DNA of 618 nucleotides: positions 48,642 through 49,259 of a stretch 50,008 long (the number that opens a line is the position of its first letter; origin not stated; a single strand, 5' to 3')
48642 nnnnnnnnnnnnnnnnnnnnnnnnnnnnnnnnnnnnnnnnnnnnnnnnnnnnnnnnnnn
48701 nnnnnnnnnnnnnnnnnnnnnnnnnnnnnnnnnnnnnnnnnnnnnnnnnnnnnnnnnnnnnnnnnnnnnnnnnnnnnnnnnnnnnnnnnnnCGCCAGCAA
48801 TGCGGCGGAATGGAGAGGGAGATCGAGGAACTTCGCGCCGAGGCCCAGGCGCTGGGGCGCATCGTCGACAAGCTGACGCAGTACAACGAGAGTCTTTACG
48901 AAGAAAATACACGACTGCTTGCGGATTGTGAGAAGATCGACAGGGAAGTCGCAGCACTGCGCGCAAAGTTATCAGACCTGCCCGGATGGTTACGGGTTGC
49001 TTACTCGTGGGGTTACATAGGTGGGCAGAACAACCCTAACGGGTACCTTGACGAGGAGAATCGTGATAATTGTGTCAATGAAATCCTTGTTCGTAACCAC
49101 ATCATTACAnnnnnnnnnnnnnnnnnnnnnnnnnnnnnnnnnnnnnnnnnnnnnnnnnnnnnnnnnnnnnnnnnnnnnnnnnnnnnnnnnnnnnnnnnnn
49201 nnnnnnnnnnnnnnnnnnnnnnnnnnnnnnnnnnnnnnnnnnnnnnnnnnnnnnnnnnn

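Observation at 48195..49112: High-GC island encoding a coiled-coil protein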

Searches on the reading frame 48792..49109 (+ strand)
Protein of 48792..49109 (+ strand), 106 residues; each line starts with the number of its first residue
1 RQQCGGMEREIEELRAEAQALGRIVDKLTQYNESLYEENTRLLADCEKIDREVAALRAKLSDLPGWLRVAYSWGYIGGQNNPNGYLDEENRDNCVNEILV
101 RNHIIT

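Call 89: search_solved_structures(query=A2, max_evalue=5)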
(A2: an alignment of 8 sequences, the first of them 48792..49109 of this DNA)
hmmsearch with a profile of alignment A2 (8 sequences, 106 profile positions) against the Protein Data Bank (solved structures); distinct sequences matched with E-value up to 5: 21.
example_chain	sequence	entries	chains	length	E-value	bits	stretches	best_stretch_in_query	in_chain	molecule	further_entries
1ytz_I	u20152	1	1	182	0.17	15.8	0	19-66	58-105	Troponin I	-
9mmx_C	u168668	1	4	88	0.21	15.5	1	2-65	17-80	M protein, serotype 6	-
7y9n_A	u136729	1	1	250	0.31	15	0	43-81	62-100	Spike protein S2',5HB-H2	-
8owi_A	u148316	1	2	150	0.41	14.6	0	15-58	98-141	Centromere-associated protein E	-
4y66_B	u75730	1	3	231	0.53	14.2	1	9-71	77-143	Putative tbpip family protein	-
6xor_A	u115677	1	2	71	0.6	14.1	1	7-69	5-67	Protein swallow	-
3iv1_A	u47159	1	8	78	0.62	14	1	7-66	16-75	Tumor susceptibility gene 101 protein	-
6mg3_A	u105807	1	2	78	0.7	13.9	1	21-66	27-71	CCAAT/enhancer-binding protein beta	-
6mg1_A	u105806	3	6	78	0.92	13.5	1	23-66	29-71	CCAAT/enhancer-binding protein beta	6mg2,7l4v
1hjb_A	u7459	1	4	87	1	13.3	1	23-66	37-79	CCAAT/ENHANCER BINDING PROTEIN BETA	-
9e5c_6k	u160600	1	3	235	1.1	13.2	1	3-65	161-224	Dynein arm light chain, axonemal, putative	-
8jib_A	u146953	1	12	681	1.6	12.7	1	45-90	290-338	TK receptor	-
8ji8_A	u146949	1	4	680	1.6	12.7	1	45-90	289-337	TK receptor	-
2e42_A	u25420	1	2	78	2.1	12.3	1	23-64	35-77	CCAAT/enhancer-binding protein beta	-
7upp_C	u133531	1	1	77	2.2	12.3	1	11-70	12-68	DHT03 protein C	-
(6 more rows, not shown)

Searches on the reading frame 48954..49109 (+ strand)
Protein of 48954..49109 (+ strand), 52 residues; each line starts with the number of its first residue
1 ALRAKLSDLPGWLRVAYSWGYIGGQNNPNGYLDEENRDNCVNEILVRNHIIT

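Call 90: find_homologous_proteins(query=window:48954-49109:+, max_evalue=0.01)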
Query window:48954-49109:+ (52 aa): 1 proteins with E <= 0.01 among 1 candidates.
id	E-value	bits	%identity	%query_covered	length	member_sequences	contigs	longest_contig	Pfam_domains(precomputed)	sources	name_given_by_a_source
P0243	4.8e-21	91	82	96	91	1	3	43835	-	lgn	-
